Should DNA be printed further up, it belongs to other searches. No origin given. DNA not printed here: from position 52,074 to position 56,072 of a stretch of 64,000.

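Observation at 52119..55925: Giant vWA / TM / FHA-like / acidic-repeat / degenerate-GGDEF protein downstream of flhF: candidate polar landmark or scaffold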

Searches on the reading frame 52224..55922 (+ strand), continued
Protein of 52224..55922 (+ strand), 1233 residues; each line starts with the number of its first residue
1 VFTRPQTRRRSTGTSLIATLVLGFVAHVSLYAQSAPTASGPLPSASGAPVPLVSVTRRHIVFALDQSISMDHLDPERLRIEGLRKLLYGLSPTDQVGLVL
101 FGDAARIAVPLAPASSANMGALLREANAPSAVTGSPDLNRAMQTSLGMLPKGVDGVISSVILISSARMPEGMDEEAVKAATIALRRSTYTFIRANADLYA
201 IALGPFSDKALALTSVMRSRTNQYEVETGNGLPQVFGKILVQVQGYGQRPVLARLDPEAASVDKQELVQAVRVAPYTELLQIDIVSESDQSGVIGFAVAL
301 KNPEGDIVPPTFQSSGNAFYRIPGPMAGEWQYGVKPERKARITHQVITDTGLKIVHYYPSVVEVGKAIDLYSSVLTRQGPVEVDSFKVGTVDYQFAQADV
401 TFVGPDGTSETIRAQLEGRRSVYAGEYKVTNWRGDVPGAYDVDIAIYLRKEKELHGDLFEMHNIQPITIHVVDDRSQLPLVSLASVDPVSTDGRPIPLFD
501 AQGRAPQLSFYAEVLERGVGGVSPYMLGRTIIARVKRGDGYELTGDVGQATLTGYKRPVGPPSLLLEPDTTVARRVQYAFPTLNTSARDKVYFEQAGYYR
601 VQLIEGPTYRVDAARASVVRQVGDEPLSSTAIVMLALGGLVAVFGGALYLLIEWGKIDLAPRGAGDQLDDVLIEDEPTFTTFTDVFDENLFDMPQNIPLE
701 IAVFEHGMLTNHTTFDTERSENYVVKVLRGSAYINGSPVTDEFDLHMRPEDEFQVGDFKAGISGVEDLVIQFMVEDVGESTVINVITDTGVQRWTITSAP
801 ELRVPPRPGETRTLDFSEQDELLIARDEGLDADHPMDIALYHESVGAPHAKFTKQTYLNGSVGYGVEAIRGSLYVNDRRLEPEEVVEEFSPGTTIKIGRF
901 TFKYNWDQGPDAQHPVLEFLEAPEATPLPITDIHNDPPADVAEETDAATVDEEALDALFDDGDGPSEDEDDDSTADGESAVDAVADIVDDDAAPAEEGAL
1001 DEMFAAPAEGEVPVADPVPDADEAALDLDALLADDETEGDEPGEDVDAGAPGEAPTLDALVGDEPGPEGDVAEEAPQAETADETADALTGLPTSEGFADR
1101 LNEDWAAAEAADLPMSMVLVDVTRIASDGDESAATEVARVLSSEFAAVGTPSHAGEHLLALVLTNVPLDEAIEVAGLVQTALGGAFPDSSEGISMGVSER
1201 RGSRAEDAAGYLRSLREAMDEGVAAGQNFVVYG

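Call 60: search_protein_families(library=pfam, proteins=[L008:2454-3626:-, L008:3626-4594:-, L008:4594-5670:-, L008:6441-8267:-, L008:8283-8918:-, L008:9016-9708:-, L008:17044-17733:-, L008:17751-19424:-, L008:19456-20601:-, L008:21738-22997:-], max_evalue=0.0001)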
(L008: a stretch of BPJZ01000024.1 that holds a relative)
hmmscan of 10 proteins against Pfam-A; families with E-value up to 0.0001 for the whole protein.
L008:2454-3626:- (390 aa): 1 family
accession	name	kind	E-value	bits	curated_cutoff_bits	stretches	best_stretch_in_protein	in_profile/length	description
PF01208.23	URO-D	-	1.4e-15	57.6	23.9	1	156-358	140-340/346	Uroporphyrinogen decarboxylase (URO-D)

L008:3626-4594:- (322 aa): 1 family
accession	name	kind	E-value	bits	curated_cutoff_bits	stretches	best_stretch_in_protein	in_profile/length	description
PF01208.23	URO-D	-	2.3e-22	79.9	23.9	1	119-306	163-345/346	Uroporphyrinogen decarboxylase (URO-D)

L008:4594-5670:- (358 aa): 1 family
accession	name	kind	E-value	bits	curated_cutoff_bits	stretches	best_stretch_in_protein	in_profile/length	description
PF01208.23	URO-D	-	2.7e-21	76.4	23.9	1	161-353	161-346/346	Uroporphyrinogen decarboxylase (URO-D)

L008:6441-8267:- (608 aa): 3 families
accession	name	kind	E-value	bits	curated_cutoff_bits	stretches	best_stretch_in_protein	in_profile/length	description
PF14574.11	RACo_C_ter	-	2.5e-75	253.3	27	1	355-603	3-249/261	C-terminal domain of RACo the ASKHA domain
PF17651.6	Raco_middle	-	1.2e-53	181.5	26.8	1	188-348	1-161/163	RACo middle region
PF00111.32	Fer2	-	3.4e-12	46.5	21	1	7-79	6-76/77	2Fe-2S iron-sulfur cluster binding domain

L008:8283-8918:- (211 aa): 2 families
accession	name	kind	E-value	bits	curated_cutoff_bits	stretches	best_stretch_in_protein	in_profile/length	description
PF02310.24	B12-binding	-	6.6e-32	110.3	32.1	1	88-198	1-118/121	B12 binding domain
PF02607.22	B12-binding_2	-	2.3e-19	69.8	23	1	4-75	3-73/74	B12 binding domain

L008:9016-9708:- (230 aa): 0 families

L008:17044-17733:- (229 aa): 1 family
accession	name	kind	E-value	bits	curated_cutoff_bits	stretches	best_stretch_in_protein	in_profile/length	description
PF00510.24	COX3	-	8.4e-19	68.9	23.8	2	161-227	189-256/258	Cytochrome c oxidase subunit III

L008:17751-19424:- (557 aa): 1 family
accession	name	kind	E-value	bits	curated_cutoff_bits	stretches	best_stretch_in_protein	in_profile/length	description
PF00115.25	COX1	-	1.5e-149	499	34.8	1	31-473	1-436/436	Cytochrome C and Quinol oxidase polypeptide I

L008:19456-20601:- (381 aa): 4 families
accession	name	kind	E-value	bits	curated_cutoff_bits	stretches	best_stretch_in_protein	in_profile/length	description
PF00116.26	COX2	-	4.2e-22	78.8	22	1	179-246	46-113/120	Cytochrome C oxidase subunit II, periplasmic domain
PF13473.12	Cupredoxin_1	-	4.8e-06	27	27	1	173-236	29-93/104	Cupredoxin-like domain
PF13442.11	Cytochrome_CBB3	-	1.3e-05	25.9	27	1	282-370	3-68/68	Cytochrome C oxidase, cbb3-type, subunit III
PF00034.26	Cytochrom_C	-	5.2e-05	24.9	21.3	0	283-374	2-90/90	Cytochrome c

L008:21738-22997:- (419 aa): 0 families

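Call 62: find_related_loci(query=A6, collection=metagenome_contigs, flank=10000)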
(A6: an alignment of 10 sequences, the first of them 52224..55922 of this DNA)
Query A6 (1233 aa) in metagenome_contigs; peptide patterns used: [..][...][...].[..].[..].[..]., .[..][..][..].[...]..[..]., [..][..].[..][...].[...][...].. (x = any residue, [..] = any of these).
129 stretches matched a pattern; 2 encode a relative of the query (tblastn E <= 1e-3); 2 distinct loci.
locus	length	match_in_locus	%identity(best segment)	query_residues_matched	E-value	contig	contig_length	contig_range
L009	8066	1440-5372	57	1-1233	0e+0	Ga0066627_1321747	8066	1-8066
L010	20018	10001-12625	36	46-930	2e-147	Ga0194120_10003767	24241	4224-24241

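Call 70: search_protein_families(library=pfam, alignment_id=A6, max_evalue=0.1)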
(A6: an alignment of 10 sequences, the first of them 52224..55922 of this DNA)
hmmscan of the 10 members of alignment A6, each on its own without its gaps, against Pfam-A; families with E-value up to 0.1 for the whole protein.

A. member 1, window:52224-55922:+ (1233 aa): 3 families
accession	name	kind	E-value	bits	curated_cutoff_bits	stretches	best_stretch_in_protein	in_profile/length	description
PF13519.12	VWA_2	-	6.2e-06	27.2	27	1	60-165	1-105/107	von Willebrand factor type A domain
PF00092.34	VWA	-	8.9e-06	26.5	23.8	1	60-235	2-171/174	von Willebrand factor type A domain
PF00990.26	GGDEF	-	0.029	14.6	23.8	0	1085-1182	3-107/161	Diguanylate cyclase, GGDEF domain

B. families by the number of members that match (of 10 scanned): 9 families
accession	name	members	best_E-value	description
PF00990.26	GGDEF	10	3.6e-10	Diguanylate cyclase, GGDEF domain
PF13519.12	VWA_2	9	1.2e-09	von Willebrand factor type A domain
PF00092.34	VWA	9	4.4e-08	von Willebrand factor type A domain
PF08402.16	TOBE_2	2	0.021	TOBE domain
PF00498.31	FHA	1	0.022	FHA domain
PF00630.25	Filamin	1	0.023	Filamin/ABP280 repeat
PF11381.13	DUF3185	1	0.055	Protein of unknown function (DUF3185)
PF12324.14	HTH_15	1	0.071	Helix-turn-helix domain of alkylmercury lyase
PF13768.12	VWA_3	1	0.091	von Willebrand factor type A domain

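Call 73: list_cluster_members(proteins=[P0001, P0010, P0011, P0013, P0014, P0023, P0026, P0007, P0017])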
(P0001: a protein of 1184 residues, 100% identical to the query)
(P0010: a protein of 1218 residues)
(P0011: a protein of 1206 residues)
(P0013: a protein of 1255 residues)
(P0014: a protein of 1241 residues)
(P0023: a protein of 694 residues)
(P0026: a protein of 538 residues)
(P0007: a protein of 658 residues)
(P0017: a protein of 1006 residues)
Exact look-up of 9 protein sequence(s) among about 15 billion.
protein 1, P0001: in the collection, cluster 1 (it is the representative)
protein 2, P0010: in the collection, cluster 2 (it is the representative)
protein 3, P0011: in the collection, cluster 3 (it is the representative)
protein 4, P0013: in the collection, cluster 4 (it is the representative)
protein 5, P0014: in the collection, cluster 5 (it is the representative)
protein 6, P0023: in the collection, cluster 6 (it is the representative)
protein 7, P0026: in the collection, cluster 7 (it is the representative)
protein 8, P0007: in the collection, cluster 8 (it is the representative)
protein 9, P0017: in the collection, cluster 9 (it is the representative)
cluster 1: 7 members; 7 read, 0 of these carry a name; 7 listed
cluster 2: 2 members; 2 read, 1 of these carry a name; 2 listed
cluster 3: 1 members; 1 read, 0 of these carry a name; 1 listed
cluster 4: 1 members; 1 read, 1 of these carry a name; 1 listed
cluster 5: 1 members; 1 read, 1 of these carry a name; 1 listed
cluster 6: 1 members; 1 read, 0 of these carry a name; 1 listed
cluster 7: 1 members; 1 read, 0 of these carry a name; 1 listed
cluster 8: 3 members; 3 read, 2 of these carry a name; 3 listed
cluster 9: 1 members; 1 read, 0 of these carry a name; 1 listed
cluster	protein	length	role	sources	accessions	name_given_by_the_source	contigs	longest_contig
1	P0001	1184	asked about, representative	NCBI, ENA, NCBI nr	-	-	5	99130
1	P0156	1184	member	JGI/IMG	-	-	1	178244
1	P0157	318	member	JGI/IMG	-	-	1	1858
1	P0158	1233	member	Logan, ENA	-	-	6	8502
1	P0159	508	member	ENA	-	-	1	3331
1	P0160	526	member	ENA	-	-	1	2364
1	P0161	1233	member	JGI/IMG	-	-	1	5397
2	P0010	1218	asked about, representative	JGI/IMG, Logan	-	-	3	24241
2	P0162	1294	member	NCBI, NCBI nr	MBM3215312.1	VWA domain-containing protein [Candidatus Poribacteria bacterium]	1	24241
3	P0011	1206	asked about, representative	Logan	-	-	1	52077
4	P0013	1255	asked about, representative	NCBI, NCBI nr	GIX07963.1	MAG: hypothetical protein KatS3mg115_2366 [Candidatus Poribacteria bacterium]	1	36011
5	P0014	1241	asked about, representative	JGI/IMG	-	GGDEF domain-containing protein/Mg-chelatase subunit ChlD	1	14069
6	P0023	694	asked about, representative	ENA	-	-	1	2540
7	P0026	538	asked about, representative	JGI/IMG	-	-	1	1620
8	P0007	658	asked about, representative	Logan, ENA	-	-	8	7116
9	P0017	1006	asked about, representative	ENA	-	-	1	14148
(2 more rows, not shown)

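Call 81: search_protein_families(library=padloc, proteins=[window:52224-55922:+], max_evalue=0.01)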
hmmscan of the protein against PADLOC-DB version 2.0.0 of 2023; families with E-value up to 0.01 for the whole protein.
window:52224-55922:+ (1233 aa): 0 families
